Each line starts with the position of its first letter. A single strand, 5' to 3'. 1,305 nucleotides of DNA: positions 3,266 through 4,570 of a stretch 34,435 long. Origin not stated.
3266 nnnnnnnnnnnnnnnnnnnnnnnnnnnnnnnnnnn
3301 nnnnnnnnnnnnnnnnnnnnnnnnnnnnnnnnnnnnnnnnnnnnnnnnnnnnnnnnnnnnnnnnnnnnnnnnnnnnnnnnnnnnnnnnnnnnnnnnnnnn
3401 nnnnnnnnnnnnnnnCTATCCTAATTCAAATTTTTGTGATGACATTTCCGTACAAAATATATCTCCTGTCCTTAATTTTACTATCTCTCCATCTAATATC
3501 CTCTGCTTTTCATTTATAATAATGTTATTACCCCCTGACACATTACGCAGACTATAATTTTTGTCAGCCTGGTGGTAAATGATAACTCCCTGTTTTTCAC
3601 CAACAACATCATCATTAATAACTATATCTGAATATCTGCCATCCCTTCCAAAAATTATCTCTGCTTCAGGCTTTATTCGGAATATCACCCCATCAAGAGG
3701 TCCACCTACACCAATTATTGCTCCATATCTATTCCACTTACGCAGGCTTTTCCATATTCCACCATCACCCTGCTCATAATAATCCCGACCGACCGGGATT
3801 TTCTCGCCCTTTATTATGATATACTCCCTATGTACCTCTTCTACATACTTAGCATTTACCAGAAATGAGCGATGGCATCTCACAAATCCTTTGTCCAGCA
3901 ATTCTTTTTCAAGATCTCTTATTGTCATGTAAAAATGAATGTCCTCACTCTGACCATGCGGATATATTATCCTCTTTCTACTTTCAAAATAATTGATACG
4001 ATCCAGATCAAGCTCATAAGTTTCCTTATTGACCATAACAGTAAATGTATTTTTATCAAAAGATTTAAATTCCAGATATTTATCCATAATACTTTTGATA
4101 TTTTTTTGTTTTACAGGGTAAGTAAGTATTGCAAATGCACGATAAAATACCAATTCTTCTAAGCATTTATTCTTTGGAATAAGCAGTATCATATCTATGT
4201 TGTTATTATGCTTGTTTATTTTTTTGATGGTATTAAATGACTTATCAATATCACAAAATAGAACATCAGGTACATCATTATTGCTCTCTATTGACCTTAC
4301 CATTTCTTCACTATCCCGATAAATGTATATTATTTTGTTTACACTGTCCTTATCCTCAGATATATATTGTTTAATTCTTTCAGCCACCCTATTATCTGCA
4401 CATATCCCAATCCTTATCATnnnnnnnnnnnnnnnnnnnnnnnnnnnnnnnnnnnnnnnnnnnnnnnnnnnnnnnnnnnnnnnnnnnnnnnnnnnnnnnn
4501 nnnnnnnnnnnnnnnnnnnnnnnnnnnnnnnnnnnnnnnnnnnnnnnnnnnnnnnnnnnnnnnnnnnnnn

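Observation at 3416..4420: Triple fusion: degenerate receiver + LytTR + divergent FHA in one polypeptide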

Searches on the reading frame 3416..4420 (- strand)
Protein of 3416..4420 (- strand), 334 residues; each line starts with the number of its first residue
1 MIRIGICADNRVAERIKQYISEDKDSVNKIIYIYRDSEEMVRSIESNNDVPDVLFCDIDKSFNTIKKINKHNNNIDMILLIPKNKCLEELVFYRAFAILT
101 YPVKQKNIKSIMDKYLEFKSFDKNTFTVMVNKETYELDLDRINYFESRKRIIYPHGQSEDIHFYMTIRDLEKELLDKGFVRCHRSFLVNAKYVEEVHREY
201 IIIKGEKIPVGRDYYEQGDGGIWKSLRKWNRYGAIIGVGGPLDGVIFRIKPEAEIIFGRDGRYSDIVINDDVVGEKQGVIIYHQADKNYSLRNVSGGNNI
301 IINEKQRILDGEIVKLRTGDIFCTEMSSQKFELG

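Call 3: search_protein_families(library=pfam, proteins=[window:3416-4420:-], max_evalue=1)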
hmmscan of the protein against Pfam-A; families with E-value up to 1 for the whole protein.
window:3416-4420:- (334 aa): 3 families
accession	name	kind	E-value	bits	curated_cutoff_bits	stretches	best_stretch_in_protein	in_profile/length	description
PF04397.21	LytTR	-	6.4e-19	68.4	22.6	1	133-216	2-91/98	LytTr DNA-binding domain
PF00498.31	FHA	-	9.8e-06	26.4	20.7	1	256-322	2-64/67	FHA domain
PF20354.3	DUF6649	-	0.0029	17.5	27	1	25-111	87-162/227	Family of unknown function (DUF6649)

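Call 5: find_homologous_proteins(query=window:3416-4420:-)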
Query window:3416-4420:- (334 aa): 9 proteins with E <= 0.001 among 1905 candidates.
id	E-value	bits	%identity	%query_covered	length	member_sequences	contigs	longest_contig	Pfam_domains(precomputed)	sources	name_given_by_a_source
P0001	5.4e-220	747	100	100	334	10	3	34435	PF00498.32,PF04397.22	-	-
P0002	2.2e-140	486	64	100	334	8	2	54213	PF04397.22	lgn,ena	-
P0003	3.4e-134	465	62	100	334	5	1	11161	PF04397.22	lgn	-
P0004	1.7e-107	378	54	100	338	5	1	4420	PF00498.32,PF04397.22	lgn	-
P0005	9.2e-106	372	50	100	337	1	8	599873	PF04397.22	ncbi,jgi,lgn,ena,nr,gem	ncbi:MAG: hypothetical protein E7271_00805 [Lachnospiraceae bacterium]|nr:hypothetical protein [Lach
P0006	3.9e-102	360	50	100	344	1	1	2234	PF04397.22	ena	-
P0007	2.9e-100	354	48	100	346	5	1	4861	PF04397.22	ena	-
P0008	1.8e-79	285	55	68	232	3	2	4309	PF04397.22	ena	-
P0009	3.8e-10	58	39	29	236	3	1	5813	PF04397.22,PF00072.31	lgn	-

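Call 12: find_encoding_contigs(protein=P0005, flank=10000, max_places=3)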
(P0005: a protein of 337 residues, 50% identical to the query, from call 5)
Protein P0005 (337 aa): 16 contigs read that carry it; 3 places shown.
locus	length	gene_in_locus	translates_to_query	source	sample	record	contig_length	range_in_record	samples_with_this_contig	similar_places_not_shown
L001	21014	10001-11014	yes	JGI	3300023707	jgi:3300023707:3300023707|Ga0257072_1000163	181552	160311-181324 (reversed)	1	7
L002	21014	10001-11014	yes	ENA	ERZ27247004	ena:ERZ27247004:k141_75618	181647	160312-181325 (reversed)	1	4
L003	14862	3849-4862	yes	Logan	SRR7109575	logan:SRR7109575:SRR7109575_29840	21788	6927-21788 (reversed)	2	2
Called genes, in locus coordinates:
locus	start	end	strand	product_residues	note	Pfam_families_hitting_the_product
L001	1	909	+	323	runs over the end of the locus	PF09084:NMT1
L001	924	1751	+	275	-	PF00005:ABC_tran, PF13304:AAA_21 (faint)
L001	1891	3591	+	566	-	PF00768:Peptidase_S11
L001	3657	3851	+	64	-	-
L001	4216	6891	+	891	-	PF00133:tRNA-synt_1, PF01406:tRNA-synt_1e (faint), PF09334:tRNA-synt_1g, PF13603:tRNA-synt_1_2, PF09334:tRNA-synt_1g, PF08264:Anticodon_1, PF10458:Val_tRNA-synt_C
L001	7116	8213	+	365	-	PF00069:Pkinase, PF07714:PK_Tyr_Ser-Thr, PF06293:Kdo (weak), PF03109:ABC1 (faint), PF14531:Kinase-like (weak)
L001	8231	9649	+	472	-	PF00069:Pkinase, PF07714:PK_Tyr_Ser-Thr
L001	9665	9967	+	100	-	PF16697:Yop-YscD_cpl, PF00498:FHA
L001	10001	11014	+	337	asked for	PF04397:LytTR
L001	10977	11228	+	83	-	-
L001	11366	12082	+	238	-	PF04397:LytTR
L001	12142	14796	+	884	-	PF19789:DUF6273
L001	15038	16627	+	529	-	PF09820:AAA-ATPase_like, PF08011:PDDEXK_9 (weak)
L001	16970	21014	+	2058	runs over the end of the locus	PF09479:Flg_new (weak), PF13287:Fn3_assoc, PF13290:CHB_HEX_C_1, PF18998:Flg_new_2, PF13306:LRR_5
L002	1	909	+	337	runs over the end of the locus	PF09084:NMT1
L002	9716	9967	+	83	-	PF00498:FHA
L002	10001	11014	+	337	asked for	PF04397:LytTR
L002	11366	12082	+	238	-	PF04397:LytTR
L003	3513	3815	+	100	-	PF16697:Yop-YscD_cpl, PF00498:FHA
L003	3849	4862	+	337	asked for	PF04397:LytTR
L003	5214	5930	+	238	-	PF04397:LytTR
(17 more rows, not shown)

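Call 15: search_solved_structures(query=A1, max_evalue=1, show_alignments=3)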
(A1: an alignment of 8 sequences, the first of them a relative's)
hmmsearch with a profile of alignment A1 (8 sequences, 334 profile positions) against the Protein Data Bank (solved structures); distinct sequences matched with E-value up to 1: 15.
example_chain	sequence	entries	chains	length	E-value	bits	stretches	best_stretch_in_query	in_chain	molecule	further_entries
3bs1_A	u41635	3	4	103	8.6e-09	38.2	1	136-201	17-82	Accessory gene regulator protein A | Accessory gene regulator A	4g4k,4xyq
4xqj_A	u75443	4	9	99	9.6e-09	38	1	137-201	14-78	Accessory gene regulator A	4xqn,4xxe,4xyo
4xqq_A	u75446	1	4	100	1e-08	38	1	137-201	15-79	Accessory gene regulator A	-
3d6w_A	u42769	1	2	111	2.8e-07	33.2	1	140-215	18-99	Methyl-accepting/DNA response regulator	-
1oxb_B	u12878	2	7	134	0.0006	22.2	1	2-124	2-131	SLN1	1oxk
2r25_B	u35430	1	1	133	0.00078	21.9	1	2-121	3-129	Osmosensing histidine protein kinase SLN1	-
8phx_A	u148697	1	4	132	0.0009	21.7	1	8-117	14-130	Histidine protein kinase SLN1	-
9xzo_A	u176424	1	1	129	0.0052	19.2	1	36-121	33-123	De novo protein M1X0B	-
2do7_A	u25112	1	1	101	0.06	15.7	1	62-124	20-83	Cullin-4B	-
3gqs_A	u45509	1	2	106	0.085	15.2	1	248-313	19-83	Adenylate cyclase-like protein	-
6hsq_A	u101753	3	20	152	0.3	13.4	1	29-103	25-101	3-dehydroquinate dehydratase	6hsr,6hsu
9h6e_D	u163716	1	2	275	0.5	12.6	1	35-122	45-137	Two-component response regulator ARR1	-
5lwk_A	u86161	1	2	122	0.55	12.5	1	53-118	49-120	Transcriptional regulatory protein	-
8xat_A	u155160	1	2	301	0.63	12.3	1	35-122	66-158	Two-component response regulator ARR1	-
1mvo_A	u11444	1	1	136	0.71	12.1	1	33-92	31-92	PhoP response regulator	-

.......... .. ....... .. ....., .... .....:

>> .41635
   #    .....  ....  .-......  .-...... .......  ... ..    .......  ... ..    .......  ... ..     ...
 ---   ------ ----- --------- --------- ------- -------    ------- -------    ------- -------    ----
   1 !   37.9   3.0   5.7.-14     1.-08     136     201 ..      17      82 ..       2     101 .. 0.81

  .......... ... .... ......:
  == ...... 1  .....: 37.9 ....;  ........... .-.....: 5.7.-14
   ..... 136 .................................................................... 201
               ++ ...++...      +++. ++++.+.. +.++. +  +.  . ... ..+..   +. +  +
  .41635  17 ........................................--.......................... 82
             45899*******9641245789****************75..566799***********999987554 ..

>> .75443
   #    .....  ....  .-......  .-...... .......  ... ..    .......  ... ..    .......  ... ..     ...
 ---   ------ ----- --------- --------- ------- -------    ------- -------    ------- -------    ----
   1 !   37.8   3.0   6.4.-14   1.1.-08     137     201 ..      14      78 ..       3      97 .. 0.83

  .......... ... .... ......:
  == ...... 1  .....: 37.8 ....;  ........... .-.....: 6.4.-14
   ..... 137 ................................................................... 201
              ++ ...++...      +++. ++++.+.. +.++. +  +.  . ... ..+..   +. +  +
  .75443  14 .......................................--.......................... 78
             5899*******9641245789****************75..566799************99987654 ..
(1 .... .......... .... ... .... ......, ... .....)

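Call 16: search_protein_families(library=pfam, alignment_id=A1, max_evalue=0.1)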
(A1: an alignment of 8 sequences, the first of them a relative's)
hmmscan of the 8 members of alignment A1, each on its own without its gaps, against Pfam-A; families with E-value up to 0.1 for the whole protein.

A. member 1, P0001 (334 aa): 3 families
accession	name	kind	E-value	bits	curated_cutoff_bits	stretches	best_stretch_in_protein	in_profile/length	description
PF04397.21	LytTR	-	6.4e-19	68.4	22.6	1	133-216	2-91/98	LytTr DNA-binding domain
PF00498.31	FHA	-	9.8e-06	26.4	20.7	1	256-322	2-64/67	FHA domain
PF20354.3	DUF6649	-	0.0029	17.5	27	1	25-111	87-162/227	Family of unknown function (DUF6649)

B. families by the number of members that match (of 8 scanned): 10 families
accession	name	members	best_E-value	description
PF04397.21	LytTR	8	1.1e-20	LytTr DNA-binding domain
PF00498.31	FHA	6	5.7e-07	FHA domain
PF16697.10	Yop-YscD_cpl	5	0.00061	Inner membrane component of T3SS, cytoplasmic domain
PF20354.3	DUF6649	1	0.0029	Family of unknown function (DUF6649)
PF17514.7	DUF5442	1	0.0066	Family of unknown function (DUF5442)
PF25514.1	P3_C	1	0.012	P3 major capsid protein C-terminal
PF00072.30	Response_reg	1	0.016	Response regulator receiver domain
PF23139.1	OB_YrrC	1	0.028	ATP-dependent DNA helicase YrrC, OB-fold domain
PF08565.17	CDC37_M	1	0.048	Cdc37 Hsp90 binding domain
PF13509.12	S1_2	1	0.08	S1 domain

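Call 18: find_encoding_contigs(protein=P0002, flank=10000, max_places=2)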
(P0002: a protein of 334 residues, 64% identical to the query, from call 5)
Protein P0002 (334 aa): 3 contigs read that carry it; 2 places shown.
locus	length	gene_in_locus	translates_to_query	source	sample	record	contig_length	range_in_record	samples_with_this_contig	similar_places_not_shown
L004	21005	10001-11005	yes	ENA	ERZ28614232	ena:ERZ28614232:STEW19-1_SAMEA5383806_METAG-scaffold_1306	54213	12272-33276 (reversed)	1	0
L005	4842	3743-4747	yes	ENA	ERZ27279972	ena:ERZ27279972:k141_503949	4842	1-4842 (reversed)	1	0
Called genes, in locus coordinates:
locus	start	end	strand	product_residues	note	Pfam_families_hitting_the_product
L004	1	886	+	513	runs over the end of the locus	PF02541:Ppx-GppA, PF01966:HD (faint), PF21447:Ppx-GppA_III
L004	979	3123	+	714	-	PF13089:PP_kinase_N, PF02503:PP_kinase, PF17941:PP_kinase_C_1, PF13091:PLDc_2 (faint), PF13090:PP_kinase_C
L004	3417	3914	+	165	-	-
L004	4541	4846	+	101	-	-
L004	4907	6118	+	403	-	PF14191:YodL, PF18830:LPD16, PF14195:DUF4316 (weak)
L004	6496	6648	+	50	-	-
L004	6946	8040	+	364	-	PF00069:Pkinase, PF07714:PK_Tyr_Ser-Thr, PF03109:ABC1, PF01636:APH (faint), PF06293:Kdo (weak), PF14531:Kinase-like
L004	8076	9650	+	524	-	PF00069:Pkinase, PF07714:PK_Tyr_Ser-Thr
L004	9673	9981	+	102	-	PF16697:Yop-YscD_cpl (weak), PF00498:FHA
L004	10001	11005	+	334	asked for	PF04397:LytTR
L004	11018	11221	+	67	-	-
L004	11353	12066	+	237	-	PF04397:LytTR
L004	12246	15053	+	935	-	PF19789:DUF6273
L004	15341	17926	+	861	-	-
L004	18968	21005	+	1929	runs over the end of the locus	PF13306:LRR_5, PF13855:LRR_8 (faint), PF23952:LRR_EndoS (faint), PF13620:CarboxypepD_reg (faint), PF22904:NOMO1-like_2nd (faint), PF13306:LRR_5, PF00041:fn3 (weak)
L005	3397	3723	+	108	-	PF16697:Yop-YscD_cpl (weak), PF00498:FHA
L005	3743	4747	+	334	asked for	PF04397:LytTR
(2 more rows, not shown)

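Call 19: find_encoding_contigs(protein=P0003, flank=10000, max_places=2)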
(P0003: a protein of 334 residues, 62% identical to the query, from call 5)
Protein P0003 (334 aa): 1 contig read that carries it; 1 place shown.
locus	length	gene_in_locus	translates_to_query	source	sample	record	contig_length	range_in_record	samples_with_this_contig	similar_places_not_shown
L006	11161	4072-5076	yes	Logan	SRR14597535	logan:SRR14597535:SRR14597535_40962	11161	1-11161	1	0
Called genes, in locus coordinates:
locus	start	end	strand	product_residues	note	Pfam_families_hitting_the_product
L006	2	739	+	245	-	?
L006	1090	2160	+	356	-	PF00069:Pkinase, PF07714:PK_Tyr_Ser-Thr, PF06293:Kdo (weak), PF03109:ABC1 (weak), PF14531:Kinase-like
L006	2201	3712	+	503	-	PF00069:Pkinase, PF07714:PK_Tyr_Ser-Thr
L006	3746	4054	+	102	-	PF16697:Yop-YscD_cpl, PF00498:FHA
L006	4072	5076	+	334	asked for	PF04397:LytTR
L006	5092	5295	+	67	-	-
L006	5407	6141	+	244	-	PF04397:LytTR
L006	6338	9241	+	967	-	PF19789:DUF6273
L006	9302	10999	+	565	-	PF09820:AAA-ATPase_like, PF08011:PDDEXK_9 (weak)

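Call 20: predict_structure(alignment_id=A1)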
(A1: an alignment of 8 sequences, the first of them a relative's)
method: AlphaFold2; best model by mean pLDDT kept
length: 334 residues; sequences in the alignment: 8
mean_pLDDT: 70.7   pTM: 0.41
mean pLDDT of the five models: 70.7, 66.1, 65.4, 61.6, 53.4
residues with pLDDT >= 90: 16; 70-90: 187; 50-70: 76; < 50: 55
segments of 3 or more residues with pLDDT < 50: 213-232, 239-254, 258-274
pLDDT, mean of each block of 10 residues (from residue 1): 86 87 71 87 81 79 72 78 66 70 85 74 74 85 87 85 89 72 74 60 73 39 40 51 42 46 35 57 65 80 87 81 73 69
secondary structure, 60 per line:
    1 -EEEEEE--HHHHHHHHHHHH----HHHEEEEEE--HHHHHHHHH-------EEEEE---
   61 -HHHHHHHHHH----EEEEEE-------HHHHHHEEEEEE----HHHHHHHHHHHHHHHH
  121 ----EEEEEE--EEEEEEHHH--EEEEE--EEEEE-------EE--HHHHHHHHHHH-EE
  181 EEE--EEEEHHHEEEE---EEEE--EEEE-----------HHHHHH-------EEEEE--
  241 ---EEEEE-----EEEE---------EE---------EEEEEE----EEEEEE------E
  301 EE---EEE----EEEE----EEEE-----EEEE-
elements in order: E2-7 H10-21 E29-34 H37-45 E53-57 H62-71 E76-81 H89-94 E95-100 H105-120 E125-130 E133-138 E144-148 E151-155 H167-177 E179-183 E186-189 E193-196 E200-203 E206-209 H221-226 E234-238 E244-248 E254-257 E278-283 E288-293 E300-302 E306-308 E313-316 E321-324 E330-333

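Call 22: search_protein_representatives(alignment_id=A1)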
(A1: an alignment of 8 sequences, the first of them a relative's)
Query: 8 sequences, 334 profile positions. Proteins with E-value up to 0.001 (for the whole library): 19473; up to 1e-10: 4326; up to 1e-30: 27. The best 150 are listed.
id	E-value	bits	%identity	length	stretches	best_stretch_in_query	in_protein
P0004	1.3e-166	570.1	-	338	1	1-334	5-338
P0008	1.4e-109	382.6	-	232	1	1-231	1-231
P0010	1.6e-74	267.4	-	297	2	106-334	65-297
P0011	9.8e-68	245.1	-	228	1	2-228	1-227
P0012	2.2e-61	224.3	-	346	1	1-334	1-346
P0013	2.9e-52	194.3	-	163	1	1-156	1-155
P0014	2.9e-50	187.7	-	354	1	1-334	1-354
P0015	8.9e-46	172.9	-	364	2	1-213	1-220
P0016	1.9e-45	171.9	-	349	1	1-333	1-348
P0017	1.1e-41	159.5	-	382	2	1-229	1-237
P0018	2.8e-39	151.6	-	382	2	1-233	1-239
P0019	3.0e-39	151.5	-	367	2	1-216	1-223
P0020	5.9e-39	150.5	-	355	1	1-334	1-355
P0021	6.8e-39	150.3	-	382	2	1-246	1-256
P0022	5.0e-37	144.2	-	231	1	124-334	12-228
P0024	9.3e-36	140.0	-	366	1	1-303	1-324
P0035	1.3e-30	123.1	-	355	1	1-334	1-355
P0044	4.4e-26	108.2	-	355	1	1-329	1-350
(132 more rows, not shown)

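Call 24: fold_search(model_id=the predicted structure, library=pdb)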
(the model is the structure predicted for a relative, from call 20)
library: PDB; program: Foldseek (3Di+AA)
matches with E <= 10: 1462; with E <= 0.001: 101
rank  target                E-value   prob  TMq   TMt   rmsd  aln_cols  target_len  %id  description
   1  4cbv_D                2.8e-11  1.00  0.31  0.40  15.9       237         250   18  X-ray structure of full-length ComE from Streptococcus pneumoniae. (released 2014-02-12)
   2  4cbv_A                9.2e-11  1.00  0.32  0.40  10.9       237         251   18  X-ray structure of full-length ComE from Streptococcus pneumoniae. (released 2014-02-12)
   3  4cbv_C                1.6e-10  1.00  0.32  0.41  10.9       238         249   18  X-ray structure of full-length ComE from Streptococcus pneumoniae. (released 2014-02-12)
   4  4cbv_F                1.8e-10  1.00  0.30  0.38  15.3       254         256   20  X-ray structure of full-length ComE from Streptococcus pneumoniae. (released 2014-02-12)
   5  4cbv_E                4.1e-10  1.00  0.31  0.40  11.0       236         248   19  X-ray structure of full-length ComE from Streptococcus pneumoniae. (released 2014-02-12)
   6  3d6w_A                5.5e-06  1.00  0.23  0.60   3.6        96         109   21  LytTr DNA-binding domain of putative methyl-accepting/DNA response regulator from Bacillus cereus. (released 2008-07-15)
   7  3d6w_B                5.5e-06  1.00  0.22  0.59   3.6        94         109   20  LytTr DNA-binding domain of putative methyl-accepting/DNA response regulator from Bacillus cereus. (released 2008-07-15)
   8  4xqn_A                7.1e-06  1.00  0.23  0.71   2.5        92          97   26  Crystal structure of AgrA LytTR domain in complex with promoters (released 2016-04-06)
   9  4xqj_A                1.0e-05  1.00  0.23  0.70   2.6        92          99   26  Crystal structure of AgrA LytTR domain in complex with promoters (released 2016-04-06)
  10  3bs1_A                1.1e-05  1.00  0.24  0.71   2.8        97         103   25  Structure of the Staphylococcus aureus AgrA LytTR Domain Bound to DNA Reveals a Beta Fold with a Novel Mode of Binding (released 2008-04-08)
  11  4xqj_D                1.2e-05  1.00  0.23  0.70   2.6        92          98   26  Crystal structure of AgrA LytTR domain in complex with promoters (released 2016-04-06)
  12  4kny_B                2.0e-05  1.00  0.30  0.43  16.3       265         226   11  Crystal structure of the response regulator KdpE complexed to DNA in an active-like conformation (released 2014-02-19)
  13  4g4k_B                3.2e-05  1.00  0.25  0.71   3.5       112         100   22  Structure of the Staphylococcus aureus AgrA LytTR Domain (released 2012-12-19)
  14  6swb_B                3.6e-05  1.00  0.27  0.64   4.1       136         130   18  The REC domain of AraT, a response regulator from Geobacillus stearothermophilus (released 2020-10-14)
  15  4n0p_A                4.6e-05  1.00  0.30  0.67   2.8       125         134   17  Crystal structure of a pilus assembly protein CpaE (CC_2943) from Caulobacter crescentus CB15 at 1.75 A resolution (PS (released 2013-11-27)
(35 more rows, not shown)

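Call 29: find_related_loci(query=A1, collection=genome_contigs, flank=8000)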
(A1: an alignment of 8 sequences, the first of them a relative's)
Query A1 (334 aa) in genome_contigs; peptide patterns used: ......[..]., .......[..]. (x = any residue, [..] = any of these).
92 stretches matched a pattern; 4 encode a relative of the query (tblastn E <= 1e-3); 4 distinct loci.
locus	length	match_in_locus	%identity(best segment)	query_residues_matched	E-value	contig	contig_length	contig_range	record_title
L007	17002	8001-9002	62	1-334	4e-140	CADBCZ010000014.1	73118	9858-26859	MAG: uncultured Lachnospiraceae bacterium isolate RUG13856 genome assembly, contig: RUG13856_asm_14, whole genome shotgu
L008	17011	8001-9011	50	1-334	2e-112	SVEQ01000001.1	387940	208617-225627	MAG: Lachnospiraceae bacterium isolate SIG310 NODE_21_length_387940_cov_24.560430, whole genome shotgun sequence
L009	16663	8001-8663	28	2-214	5e-16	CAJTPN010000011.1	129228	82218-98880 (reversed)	MAG TPA_asm: uncultured Acetatifactor sp. isolate MGBC107450 genome assembly, contig: MGBC107450.11, whole genome shotgu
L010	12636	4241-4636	25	87-220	6e-7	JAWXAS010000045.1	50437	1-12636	MAG: Bacteroidota bacterium isolate MP5G1.50 k99_459559, whole genome shotgun sequence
